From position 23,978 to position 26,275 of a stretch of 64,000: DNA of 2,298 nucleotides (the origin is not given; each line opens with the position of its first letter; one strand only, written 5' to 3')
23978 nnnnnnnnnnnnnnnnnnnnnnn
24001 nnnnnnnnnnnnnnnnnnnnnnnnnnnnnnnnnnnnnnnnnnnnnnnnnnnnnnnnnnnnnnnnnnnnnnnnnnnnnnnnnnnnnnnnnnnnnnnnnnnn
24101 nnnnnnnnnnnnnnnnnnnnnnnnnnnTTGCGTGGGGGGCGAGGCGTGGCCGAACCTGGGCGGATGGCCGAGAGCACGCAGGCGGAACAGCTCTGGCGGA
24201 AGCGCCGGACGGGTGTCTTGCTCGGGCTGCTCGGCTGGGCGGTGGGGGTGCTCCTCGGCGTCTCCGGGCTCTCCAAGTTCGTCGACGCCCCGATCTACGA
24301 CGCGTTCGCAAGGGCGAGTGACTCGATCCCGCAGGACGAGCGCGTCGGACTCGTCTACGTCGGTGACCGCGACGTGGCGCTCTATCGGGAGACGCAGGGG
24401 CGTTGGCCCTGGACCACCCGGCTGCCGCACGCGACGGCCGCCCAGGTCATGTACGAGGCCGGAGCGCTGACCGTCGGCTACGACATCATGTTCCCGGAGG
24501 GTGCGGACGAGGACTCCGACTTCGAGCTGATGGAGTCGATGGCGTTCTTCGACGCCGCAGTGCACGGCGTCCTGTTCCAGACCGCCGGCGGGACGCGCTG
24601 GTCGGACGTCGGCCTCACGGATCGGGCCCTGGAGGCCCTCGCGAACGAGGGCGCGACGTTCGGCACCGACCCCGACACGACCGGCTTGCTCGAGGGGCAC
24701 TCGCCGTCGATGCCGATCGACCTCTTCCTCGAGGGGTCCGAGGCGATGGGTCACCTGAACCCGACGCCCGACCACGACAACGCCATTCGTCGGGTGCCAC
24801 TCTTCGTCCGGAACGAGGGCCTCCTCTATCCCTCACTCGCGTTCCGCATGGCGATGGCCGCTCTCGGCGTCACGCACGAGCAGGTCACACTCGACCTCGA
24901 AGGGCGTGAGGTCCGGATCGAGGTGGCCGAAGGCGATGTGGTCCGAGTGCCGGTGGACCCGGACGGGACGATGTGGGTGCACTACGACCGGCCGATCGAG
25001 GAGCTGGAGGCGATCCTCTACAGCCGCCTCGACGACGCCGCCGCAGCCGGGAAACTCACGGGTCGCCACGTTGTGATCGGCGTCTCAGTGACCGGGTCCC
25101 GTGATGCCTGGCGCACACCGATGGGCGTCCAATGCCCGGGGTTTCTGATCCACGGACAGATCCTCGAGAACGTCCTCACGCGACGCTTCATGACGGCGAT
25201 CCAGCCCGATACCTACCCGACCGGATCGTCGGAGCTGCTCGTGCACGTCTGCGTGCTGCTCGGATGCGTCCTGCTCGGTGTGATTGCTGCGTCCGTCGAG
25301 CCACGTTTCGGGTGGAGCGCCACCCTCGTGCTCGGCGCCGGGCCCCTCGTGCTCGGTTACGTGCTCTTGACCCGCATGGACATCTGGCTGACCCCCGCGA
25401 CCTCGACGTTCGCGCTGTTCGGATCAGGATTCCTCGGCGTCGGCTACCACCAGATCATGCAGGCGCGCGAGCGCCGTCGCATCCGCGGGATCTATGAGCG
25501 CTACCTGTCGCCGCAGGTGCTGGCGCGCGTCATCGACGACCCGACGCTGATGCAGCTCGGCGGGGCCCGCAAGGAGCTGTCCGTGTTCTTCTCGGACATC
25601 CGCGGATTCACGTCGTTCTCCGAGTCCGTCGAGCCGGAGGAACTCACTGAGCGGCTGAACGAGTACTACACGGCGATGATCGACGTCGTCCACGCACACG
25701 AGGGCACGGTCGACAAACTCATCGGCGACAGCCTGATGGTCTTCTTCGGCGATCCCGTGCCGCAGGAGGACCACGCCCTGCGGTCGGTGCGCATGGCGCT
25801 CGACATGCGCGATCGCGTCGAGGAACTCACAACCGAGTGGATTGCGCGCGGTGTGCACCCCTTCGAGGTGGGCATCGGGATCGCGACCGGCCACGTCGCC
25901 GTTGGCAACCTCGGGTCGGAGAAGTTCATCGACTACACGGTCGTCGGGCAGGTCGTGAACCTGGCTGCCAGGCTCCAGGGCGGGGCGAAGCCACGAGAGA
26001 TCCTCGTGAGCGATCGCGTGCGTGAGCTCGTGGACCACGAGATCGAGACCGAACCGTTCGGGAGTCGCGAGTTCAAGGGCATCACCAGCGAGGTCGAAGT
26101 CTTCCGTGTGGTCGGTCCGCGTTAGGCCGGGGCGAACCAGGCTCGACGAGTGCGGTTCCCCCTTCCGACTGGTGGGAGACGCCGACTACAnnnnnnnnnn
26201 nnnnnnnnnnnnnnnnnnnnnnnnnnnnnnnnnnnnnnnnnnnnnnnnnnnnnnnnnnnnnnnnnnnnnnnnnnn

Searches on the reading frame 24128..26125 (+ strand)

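Call 3: search_protein_families(library=pfam, proteins=[window:24128-26125:+], max_evalue=0.01)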
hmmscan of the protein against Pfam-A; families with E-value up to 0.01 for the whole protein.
window:24128-26125:+ (665 aa): 2 families
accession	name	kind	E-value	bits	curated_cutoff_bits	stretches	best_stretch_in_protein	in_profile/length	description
PF05226.16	CHASE2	-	2.2e-35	122.9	26.3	1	41-383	7-254/257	CHASE2 domain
PF00211.25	Guanylate_cyc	-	7.9e-29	101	21.9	1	482-659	7-179/183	Adenylate and Guanylate cyclase catalytic domain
